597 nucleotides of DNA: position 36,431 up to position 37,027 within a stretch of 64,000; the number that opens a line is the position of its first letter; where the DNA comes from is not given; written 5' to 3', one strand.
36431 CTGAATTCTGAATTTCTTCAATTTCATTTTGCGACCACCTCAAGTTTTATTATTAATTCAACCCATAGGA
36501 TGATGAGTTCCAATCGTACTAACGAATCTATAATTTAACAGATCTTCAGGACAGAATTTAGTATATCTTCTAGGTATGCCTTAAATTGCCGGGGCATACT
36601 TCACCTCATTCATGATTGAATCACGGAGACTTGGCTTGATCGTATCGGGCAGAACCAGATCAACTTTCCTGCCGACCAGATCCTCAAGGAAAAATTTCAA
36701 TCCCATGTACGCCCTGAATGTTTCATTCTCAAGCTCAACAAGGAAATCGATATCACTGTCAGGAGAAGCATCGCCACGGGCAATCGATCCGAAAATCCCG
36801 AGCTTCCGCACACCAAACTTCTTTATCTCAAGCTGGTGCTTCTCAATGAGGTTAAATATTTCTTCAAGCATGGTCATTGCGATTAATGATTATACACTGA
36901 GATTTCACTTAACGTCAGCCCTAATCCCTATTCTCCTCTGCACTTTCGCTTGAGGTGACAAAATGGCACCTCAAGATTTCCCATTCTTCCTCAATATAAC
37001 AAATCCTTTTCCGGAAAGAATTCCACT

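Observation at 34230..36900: AT-rich islet: single-gene OLD-family ATPase-TOPRIM nuclease next to an orphan minimal MNT nucleotidyltransferase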

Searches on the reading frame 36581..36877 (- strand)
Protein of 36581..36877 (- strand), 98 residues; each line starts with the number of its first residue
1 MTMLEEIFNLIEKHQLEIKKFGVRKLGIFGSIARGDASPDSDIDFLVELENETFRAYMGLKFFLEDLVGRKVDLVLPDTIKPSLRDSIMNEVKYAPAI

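Call 3: search_protein_families(library=pfam, proteins=[window:36581-36877:-], max_evalue=0.01)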
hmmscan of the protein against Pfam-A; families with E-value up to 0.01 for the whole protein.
window:36581-36877:- (98 aa): 3 families
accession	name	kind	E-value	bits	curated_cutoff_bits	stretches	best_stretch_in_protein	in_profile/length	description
PF01909.29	NTP_transf_2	-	8.2e-18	65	21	1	17-94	7-92/93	Nucleotidyltransferase domain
PF18765.7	Polbeta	-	1.3e-12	48.1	26.9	1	20-91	10-83/93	Polymerase beta, Nucleotidyltransferase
PF22600.2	MTPAP-like_central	-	0.0042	17.6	27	1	19-56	35-72/139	Poly(A) RNA polymerase, mitochondrial-like, central palm domain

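Call 4: search_protein_families(library=padloc, proteins=[window:36581-36877:-], max_evalue=0.01)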
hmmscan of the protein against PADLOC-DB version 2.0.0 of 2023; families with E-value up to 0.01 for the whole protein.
window:36581-36877:- (98 aa): 8 families
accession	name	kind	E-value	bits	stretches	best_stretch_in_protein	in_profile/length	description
PDLC04906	PDC-S09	-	8.5e-33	110.7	1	1-94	1-97/98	-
PDLC04904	PDC-S09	-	2.2e-26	90.1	1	3-93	3-96/104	-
PDLC04902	PDC-S09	-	8.3e-25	85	1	13-93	11-93/97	-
PDLC04905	PDC-S09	-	1.5e-20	71.4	1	10-91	8-94/101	-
PDLC04903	PDC-S09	-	9.9e-10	36.7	1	3-55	6-57/108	-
PDLC04907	PDC-S09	-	5.8e-07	27.6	1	19-64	23-67/114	-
PDLC04368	PDC-M05A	-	1.4e-05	23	1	28-74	112-158/201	-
PDLC04369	PDC-M05A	-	0.00052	17.7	1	26-48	106-128/201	-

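Call 5: search_protein_families(library=ncbifam, proteins=[window:36581-36877:-], max_evalue=0.01)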
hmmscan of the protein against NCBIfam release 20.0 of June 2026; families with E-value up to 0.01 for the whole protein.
window:36581-36877:- (98 aa): 4 families
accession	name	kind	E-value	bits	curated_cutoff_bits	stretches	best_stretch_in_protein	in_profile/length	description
NF047752.1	MntA_antitoxin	equivalog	9.4e-13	48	60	1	23-92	7-77/106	type VII toxin-antitoxin system MntA family adenylyltransferase antitoxin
NF051895.1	anti_phage_HalB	equivalog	1.8e-05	24.5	190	1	27-57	3-33/211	anti-phage Hailong system nucleotidyltransferase HalB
NF033061.1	ANT_4p_I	equivalog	0.003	17.2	350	1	8-52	15-59/253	ANT(4')-I family aminoglycoside nucleotidyltransferase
NF010309.0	PRK13746.1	subfamily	0.0034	16.7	193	1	4-52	13-57/263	aminoglycoside adenylyltransferase family protein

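Call 7: search_solved_structures(query=window:36581-36877:-, max_evalue=0.01, show_alignments=2)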
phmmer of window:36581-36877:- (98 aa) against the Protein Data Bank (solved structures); distinct sequences matched with E-value up to 0.01: 3.
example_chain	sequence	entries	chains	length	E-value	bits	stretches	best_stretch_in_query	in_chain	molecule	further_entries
1wot_A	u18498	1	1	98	4.3e-11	46.5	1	20-91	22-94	PUTATIVE MINIMAL NUCLEOTIDYLTRANSFERASE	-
8ga6_A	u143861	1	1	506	0.00071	23.4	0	15-78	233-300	THR6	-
9xbd_E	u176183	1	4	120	0.0055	20.6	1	6-67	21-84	Nucleotidyltransferase domain-containing protein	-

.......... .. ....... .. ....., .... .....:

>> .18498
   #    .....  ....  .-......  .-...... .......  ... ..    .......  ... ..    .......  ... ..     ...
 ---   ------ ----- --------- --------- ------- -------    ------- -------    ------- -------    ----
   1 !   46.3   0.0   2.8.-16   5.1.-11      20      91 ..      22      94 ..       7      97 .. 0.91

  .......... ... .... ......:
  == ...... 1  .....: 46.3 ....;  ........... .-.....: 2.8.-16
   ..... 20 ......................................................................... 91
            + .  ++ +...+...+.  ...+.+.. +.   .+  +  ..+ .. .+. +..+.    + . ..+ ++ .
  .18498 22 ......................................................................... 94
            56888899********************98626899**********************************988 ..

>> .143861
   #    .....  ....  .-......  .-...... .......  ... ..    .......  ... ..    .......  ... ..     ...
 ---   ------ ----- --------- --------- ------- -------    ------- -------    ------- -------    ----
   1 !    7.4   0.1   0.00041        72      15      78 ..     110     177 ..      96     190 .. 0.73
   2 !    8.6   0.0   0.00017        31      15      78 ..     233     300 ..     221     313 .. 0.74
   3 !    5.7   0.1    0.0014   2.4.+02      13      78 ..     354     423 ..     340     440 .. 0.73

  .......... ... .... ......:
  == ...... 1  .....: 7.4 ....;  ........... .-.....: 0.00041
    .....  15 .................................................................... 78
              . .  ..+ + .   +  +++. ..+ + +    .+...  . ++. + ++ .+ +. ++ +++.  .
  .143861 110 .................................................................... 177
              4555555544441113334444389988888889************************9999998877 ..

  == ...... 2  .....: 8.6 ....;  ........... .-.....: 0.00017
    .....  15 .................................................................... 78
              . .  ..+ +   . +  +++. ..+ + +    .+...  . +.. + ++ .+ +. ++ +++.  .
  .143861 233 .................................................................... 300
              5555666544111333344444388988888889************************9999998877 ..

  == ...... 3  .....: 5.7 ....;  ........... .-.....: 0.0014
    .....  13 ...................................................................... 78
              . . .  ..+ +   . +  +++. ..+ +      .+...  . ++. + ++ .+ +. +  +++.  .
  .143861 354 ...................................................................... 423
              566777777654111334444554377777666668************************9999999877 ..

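Call 12: find_homologous_proteins(query=window:36581-36877:-, max_evalue=0.00001)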
Query window:36581-36877:- (98 aa): 445 proteins with E <= 0.00001 among 458 candidates; the best 120 are listed.
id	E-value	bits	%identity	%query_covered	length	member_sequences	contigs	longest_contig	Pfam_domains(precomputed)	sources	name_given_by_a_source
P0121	6.7e-54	198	96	100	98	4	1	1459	PF18765.8,PF01909.30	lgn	-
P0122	3.6e-46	173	83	100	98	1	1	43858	PF18765.8,PF01909.30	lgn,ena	-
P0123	2.8e-38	148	72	100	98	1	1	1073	PF18765.8,PF01909.30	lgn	-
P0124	2.6e-37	145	70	100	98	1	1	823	PF18765.8,PF01909.30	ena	-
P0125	1.1e-36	143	73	97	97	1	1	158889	PF18765.8,PF01909.30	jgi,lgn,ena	-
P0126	6.0e-34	134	65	100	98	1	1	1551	PF18765.8,PF01909.30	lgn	-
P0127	6.1e-34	134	66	100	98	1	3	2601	PF18765.8,PF01909.30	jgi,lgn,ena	-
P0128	3.0e-33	132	65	99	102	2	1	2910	PF18765.8,PF01909.30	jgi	jgi:predicted nucleotidyltransferase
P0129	4.0e-33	131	66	100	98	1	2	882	PF18765.8,PF01909.30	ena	-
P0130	1.7e-31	126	62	96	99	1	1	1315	PF18765.8,PF01909.30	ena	-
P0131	7.5e-31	124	64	99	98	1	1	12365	PF18765.8,PF01909.30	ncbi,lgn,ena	-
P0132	1.1e-30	124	62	95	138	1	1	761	PF18765.8,PF01909.30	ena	-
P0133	1.3e-30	123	61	99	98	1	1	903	PF18765.8,PF01909.30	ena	-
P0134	1.4e-30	123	63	97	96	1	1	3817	PF18765.8,PF01909.30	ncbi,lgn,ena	-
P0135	1.7e-29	120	61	100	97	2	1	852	PF18765.8,PF01909.30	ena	-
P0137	7.4e-29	118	58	100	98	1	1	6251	PF18765.8,PF01909.30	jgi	jgi:predicted nucleotidyltransferase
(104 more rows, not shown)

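Call 13: find_encoding_contigs(protein=P0121, flank=5000, max_places=4)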
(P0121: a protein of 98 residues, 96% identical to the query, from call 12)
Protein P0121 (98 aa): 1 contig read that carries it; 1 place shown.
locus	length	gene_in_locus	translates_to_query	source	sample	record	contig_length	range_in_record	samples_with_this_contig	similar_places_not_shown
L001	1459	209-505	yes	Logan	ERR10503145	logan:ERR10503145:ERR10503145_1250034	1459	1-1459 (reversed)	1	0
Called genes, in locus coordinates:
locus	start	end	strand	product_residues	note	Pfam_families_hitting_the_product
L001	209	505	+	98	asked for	PF18765:Polbeta, PF01909:NTP_transf_2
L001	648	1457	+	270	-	?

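Call 14: find_encoding_contigs(protein=P0122, flank=8000, max_places=4)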
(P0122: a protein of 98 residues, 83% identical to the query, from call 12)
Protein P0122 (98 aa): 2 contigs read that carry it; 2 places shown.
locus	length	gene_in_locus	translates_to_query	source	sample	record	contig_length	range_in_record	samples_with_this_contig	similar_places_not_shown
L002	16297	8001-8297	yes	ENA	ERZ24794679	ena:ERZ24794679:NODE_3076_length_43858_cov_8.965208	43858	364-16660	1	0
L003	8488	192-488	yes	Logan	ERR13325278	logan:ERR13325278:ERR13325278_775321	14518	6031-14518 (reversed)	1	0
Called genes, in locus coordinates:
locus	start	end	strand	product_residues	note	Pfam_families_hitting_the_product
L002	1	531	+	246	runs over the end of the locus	-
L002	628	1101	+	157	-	-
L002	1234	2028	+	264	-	-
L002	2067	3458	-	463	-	PF01565:FAD_binding_4, PF02913:FAD-oxidase_C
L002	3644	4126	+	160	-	PF01668:SmpB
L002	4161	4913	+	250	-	PF01909:NTP_transf_2 (weak), PF18765:Polbeta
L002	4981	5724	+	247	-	-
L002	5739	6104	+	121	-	-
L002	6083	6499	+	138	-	-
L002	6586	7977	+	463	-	PF01336:tRNA_anti-codon, PF00152:tRNA-synt_2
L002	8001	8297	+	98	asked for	PF01909:NTP_transf_2, PF18765:Polbeta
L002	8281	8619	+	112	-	PF01934:HepT-like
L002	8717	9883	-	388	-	PF04313:HSDR_N (faint), PF13588:HSDR_N_2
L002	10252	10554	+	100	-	-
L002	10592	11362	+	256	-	-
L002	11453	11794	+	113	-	PF04041:Glyco_hydro_130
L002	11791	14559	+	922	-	PF01074:Glyco_hydro_38N, PF09261:Alpha-mann_mid, PF07748:Glyco_hydro_38C, PF17677:Glyco_hydro38C2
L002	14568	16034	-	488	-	PF03130:HEAT_PBS (faint), PF13513:HEAT_EZ (faint), PF02985:HEAT (faint), PF00514:Arm (faint), PF13646:HEAT_2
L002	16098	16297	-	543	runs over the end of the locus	PF08757:CotH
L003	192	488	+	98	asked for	PF01909:NTP_transf_2, PF18765:Polbeta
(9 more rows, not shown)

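Call 23: search_protein_families(library=pfam, proteins=[L001:648-1457:+, L002:8281-8616:+, L002:8717-9883:-], max_evalue=1)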
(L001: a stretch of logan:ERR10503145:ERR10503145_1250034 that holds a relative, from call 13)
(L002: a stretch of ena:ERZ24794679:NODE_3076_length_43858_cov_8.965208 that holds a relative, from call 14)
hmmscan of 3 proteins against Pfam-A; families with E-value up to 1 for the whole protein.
L001:648-1457:+ (270 aa): 1 family
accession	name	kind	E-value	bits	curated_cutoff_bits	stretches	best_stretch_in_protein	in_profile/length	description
PF13477.12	Glyco_trans_4_2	-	0.18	12.4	23.4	1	208-267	24-80/139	Glycosyl transferase 4-like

L002:8281-8616:+ (112 aa): 1 family
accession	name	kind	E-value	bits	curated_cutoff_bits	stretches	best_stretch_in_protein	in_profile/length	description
PF01934.22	HepT-like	-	5.2e-25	87.9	23.5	1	12-108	1-119/120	Ribonuclease HepT-like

L002:8717-9883:- (388 aa): 3 families
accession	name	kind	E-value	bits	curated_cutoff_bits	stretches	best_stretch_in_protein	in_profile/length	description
PF04313.20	HSDR_N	-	3.3e-08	34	25.1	2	65-133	124-197/198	Type I restriction enzyme R protein N terminus (HSDR_N)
PF13588.12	HSDR_N_2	-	2.1e-07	31.5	25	1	28-130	2-98/110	Type I restriction enzyme R protein N terminus (HSDR_N)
PF24110.1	DUF7385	-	0.035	14.2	28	1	264-304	12-52/72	Family of unknown function (DUF7385)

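Call 52: find_encoding_contigs(protein=P0125, flank=6000, max_places=3)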
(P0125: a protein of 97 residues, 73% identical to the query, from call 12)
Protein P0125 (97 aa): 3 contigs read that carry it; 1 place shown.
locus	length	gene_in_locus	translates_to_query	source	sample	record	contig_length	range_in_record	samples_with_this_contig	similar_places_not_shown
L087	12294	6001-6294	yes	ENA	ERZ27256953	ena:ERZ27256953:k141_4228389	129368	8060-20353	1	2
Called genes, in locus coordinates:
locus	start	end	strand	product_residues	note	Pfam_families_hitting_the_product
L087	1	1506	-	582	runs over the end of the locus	PF01663:Phosphodiest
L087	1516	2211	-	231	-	-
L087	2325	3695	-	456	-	PF13487:HD_5, PF01966:HD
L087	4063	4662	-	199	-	PF07638:Sigma70_ECF, PF04542:Sigma70_r2 (weak), PF08281:Sigma70_r4_2, PF04545:Sigma70_r4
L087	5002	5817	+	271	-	PF01048:PNP_UDP_1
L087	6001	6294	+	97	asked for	PF01909:NTP_transf_2, PF18765:Polbeta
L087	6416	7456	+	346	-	PF00145:DNA_methylase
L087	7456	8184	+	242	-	-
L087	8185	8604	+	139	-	PF03852:Vsr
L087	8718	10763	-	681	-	PF01488:Shikimate_DH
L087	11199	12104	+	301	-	PF12146:Hydrolase_4 (weak), PF00561:Abhydrolase_1 (faint), PF12697:Abhydrolase_6 (weak)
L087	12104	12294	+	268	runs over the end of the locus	PF04016:DUF364 (weak)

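Call 68: search_protein_families(library=padloc, proteins=[L001:648-1457:+, L085:3810-4370:+, L085:4681-5019:+, L002:8717-9883:-, L087:6416-7453:+, L087:7456-8181:+, L087:8185-8601:+], max_evalue=0.001)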
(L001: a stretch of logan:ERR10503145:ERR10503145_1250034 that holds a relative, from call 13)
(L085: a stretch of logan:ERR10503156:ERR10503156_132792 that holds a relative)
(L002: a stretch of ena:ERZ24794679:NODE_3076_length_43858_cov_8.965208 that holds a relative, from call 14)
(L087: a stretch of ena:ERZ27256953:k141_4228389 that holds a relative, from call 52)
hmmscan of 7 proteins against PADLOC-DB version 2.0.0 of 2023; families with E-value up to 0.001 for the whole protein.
L001:648-1457:+ (270 aa): 6 families
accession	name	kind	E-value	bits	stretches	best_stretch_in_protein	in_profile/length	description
PDLC04421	PDC-M11A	-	5.1e-88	293.9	1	1-270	1-268/486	-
PDLC04422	PDC-M11A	-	1.7e-63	213.3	1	1-270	1-268/501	-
PDLC04417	PDC-M11A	-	1.2e-44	151.1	1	1-270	1-270/501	-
PDLC04420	PDC-M11A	-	2e-34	117.1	1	117-270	2-158/376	-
PDLC04419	PDC-M11A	-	2e-16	58.3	1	166-270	19-124/357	-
PDLC04418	PDC-M11A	-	3.8e-07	27.3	1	159-270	94-207/444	-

L085:3810-4370:+ (187 aa): 3 families
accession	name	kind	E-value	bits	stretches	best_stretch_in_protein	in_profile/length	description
PDLC04869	PDC-S05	-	1.3e-58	196.6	1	7-168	11-162/306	-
PDLC04856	PDC-S05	-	1.8e-51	172.4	1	5-178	4-170/177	-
PDLC04849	PDC-S05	-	3.4e-36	122.7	1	7-156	4-139/183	-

L085:4681-5019:+ (113 aa): 0 families

L002:8717-9883:- (388 aa): 2 families
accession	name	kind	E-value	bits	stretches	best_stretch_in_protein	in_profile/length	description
PDLC03604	REase_MTase_IIG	-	8.7e-06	22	1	23-132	26-142/1011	Type IIG restriction enzyme-methyltransferase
PDLC04704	PDC-M54B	-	0.00014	18.6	1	24-90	48-114/507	-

L087:6416-7453:+ (346 aa): 62 families (the best 25 are shown)
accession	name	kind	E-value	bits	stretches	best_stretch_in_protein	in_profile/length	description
PDLC03272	MTase_II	-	1e-108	362.1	1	7-321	65-393/407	Type II methyltransferase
PDLC02653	DrmMII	-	1.9e-80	268.3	1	16-319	4-314/333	DrmMII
PDLC03361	MTase_II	-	9.8e-70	233.6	1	12-319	82-438/455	Type II methyltransferase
PDLC03378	MTase_II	-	4.3e-67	224.8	1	17-319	3-331/344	Type II methyltransferase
PDLC03217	MTase_II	-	2.8e-65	219.1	2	7-185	375-546/703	Type II methyltransferase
PDLC03242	MTase_II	-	1e-57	193.9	1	16-319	100-400/409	Type II methyltransferase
PDLC03716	oMTase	-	4.1e-57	191.9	1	16-318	38-339/349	orphan methyltransferase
PDLC03234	MTase_II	-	1.3e-53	180.6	2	16-194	4-185/375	Type II methyltransferase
PDLC03326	MTase_II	-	2e-49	166.8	2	17-195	5-188/412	Type II methyltransferase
PDLC03734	oMTase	-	8.9e-49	164.6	2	14-184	1-169/444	orphan methyltransferase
PDLC00034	DruM2|DruM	-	1.3e-48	163.6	2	15-185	6-188/457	DNA cytosine methylase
PDLC00026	DruM2|DruM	-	6.8e-48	161.9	1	14-319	2-319/336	DNA cytosine methylase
PDLC00033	DruM2|DruM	-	4.8e-43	145.9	2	7-185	12-192/368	DNA cytosine methylase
PDLC03269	MTase_II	-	2.6e-42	143.4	1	14-206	1-191/437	Type II methyltransferase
PDLC03286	MTase_II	-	2.6e-41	139.5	1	18-184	2-169/185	Type II methyltransferase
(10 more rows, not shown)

L087:7456-8181:+ (242 aa): 1 family
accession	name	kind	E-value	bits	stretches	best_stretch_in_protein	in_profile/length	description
PDLC03480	REase_II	-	0.00017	19.2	1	117-234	108-232/249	Type II restriction enzyme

L087:8185-8601:+ (139 aa): 2 families
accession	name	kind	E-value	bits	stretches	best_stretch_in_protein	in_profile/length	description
PDLC03397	Vsr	-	8.6e-22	75.9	1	5-124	6-125/156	Type II nicking endonuclease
PDLC03678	HEase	-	0.00026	18.7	1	45-129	175-255/266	homing endonuclease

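Call 73: find_encoding_contigs(protein=P0131, flank=3000, max_places=2)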
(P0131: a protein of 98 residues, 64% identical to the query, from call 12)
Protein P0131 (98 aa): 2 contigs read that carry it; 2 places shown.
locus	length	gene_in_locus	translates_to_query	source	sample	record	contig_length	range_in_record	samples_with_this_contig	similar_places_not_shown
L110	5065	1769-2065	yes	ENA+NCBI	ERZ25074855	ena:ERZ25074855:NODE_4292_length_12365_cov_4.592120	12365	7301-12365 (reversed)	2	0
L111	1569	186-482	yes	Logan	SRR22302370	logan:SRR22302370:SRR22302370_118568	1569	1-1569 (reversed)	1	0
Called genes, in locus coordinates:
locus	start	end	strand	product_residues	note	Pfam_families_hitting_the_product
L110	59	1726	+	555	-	PF02129:Peptidase_S15, PF08530:PepX_C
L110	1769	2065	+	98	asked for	PF01909:NTP_transf_2, PF18765:Polbeta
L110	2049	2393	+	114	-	PF01934:HepT-like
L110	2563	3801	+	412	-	PF04412:AcnX, PF28403:AcnX_2nd, PF28406:AcnX_3rd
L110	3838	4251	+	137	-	PF01989:AcnX_swivel_put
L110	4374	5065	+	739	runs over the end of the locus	-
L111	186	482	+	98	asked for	PF01909:NTP_transf_2, PF18765:Polbeta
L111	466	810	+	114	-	PF01934:HepT-like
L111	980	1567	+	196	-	?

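Call 74: find_encoding_contigs(protein=P0137, flank=3000, max_places=2)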
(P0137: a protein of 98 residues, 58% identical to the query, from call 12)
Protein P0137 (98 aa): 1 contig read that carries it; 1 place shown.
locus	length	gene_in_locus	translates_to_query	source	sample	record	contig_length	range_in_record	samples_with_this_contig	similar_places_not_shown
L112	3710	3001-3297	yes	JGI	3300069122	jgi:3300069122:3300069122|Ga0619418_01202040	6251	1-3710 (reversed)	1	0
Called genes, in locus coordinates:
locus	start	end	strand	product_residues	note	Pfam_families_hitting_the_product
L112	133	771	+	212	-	PF01025:GrpE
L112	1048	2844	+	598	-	PF00012:HSP70, PF06723:MreB_Mbl, PF00012:HSP70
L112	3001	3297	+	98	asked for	PF01909:NTP_transf_2, PF18765:Polbeta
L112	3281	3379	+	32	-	-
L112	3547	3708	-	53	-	?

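Call 75: find_encoding_contigs(protein=P0127, flank=3000, max_places=2)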
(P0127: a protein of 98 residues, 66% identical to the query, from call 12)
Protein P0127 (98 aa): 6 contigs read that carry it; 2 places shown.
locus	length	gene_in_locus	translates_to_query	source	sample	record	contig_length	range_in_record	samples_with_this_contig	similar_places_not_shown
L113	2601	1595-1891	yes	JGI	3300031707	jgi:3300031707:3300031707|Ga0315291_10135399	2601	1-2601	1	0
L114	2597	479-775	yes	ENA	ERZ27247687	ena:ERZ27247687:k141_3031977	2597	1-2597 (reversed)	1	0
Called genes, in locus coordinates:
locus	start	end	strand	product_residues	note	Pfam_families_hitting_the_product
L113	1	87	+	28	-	?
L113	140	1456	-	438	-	PF00226:DnaJ, PF13428:TPR_14 (faint), PF07719:TPR_2 (faint), PF14559:TPR_19 (faint)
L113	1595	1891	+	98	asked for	PF01909:NTP_transf_2, PF18765:Polbeta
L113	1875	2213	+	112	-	PF01934:HepT-like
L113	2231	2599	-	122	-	?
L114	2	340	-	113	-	?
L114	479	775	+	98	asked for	PF01909:NTP_transf_2, PF18765:Polbeta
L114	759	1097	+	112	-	PF01934:HepT-like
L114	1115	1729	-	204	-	PF17726:DpnI_C, PF01844:HNH (weak)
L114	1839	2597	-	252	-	?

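Call 76: find_encoding_contigs(protein=P0134, flank=3000, max_places=2)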
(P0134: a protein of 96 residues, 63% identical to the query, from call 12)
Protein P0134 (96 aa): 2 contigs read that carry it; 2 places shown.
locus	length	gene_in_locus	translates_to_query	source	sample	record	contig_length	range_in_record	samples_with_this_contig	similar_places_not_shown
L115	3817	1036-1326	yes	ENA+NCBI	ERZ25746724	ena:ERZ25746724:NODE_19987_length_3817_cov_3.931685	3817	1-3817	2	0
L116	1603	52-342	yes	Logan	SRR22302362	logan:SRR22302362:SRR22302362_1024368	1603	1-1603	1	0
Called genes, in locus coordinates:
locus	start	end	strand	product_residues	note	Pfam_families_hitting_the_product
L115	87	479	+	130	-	-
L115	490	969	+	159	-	PF02502:LacAB_rpiB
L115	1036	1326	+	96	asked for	PF18765:Polbeta, PF01909:NTP_transf_2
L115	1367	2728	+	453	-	PF01134:GIDA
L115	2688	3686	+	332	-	PF02899:Phage_int_SAM_1, PF13495:Phage_int_SAM_4, PF00589:Phage_integrase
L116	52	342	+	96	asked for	PF18765:Polbeta, PF01909:NTP_transf_2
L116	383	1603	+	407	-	?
